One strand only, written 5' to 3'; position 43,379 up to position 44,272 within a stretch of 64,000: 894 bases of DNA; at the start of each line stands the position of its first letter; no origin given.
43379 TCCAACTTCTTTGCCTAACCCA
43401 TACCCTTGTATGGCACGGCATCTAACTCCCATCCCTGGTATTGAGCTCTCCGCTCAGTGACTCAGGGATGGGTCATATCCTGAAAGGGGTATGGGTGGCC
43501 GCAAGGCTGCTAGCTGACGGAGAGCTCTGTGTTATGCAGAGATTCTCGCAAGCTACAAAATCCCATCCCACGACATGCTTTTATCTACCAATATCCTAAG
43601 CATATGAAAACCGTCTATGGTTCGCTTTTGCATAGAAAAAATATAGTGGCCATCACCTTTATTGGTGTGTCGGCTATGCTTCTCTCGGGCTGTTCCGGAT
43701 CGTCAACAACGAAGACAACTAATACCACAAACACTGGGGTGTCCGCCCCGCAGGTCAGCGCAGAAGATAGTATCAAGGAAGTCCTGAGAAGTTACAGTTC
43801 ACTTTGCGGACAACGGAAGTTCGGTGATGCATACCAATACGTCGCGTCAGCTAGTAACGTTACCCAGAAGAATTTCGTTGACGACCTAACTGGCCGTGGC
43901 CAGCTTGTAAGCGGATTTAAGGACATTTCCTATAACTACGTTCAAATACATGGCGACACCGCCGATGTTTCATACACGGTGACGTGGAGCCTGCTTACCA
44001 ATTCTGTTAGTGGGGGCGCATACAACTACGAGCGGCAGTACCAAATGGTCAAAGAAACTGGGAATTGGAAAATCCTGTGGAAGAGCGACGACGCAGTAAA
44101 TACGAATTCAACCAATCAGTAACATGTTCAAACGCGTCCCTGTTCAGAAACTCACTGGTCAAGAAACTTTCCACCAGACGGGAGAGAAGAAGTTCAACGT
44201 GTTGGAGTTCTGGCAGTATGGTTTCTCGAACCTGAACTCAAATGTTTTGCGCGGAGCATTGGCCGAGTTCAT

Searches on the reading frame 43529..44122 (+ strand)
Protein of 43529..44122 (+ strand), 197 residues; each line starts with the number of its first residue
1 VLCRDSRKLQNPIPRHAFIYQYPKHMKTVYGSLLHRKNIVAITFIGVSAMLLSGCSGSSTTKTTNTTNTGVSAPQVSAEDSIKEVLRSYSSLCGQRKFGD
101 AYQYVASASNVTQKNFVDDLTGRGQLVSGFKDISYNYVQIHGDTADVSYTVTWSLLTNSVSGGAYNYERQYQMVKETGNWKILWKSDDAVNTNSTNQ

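Call 39: search_protein_families(library=pfam, proteins=[window:43529-44122:+], max_evalue=0.001)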
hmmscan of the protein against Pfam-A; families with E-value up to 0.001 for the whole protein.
window:43529-44122:+ (197 aa): 1 family
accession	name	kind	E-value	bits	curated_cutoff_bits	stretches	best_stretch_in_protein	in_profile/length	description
PF05223.17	MecA_N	-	1.4e-05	25.8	22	1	93-186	13-106/117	NTF2-like N-terminal transpeptidase domain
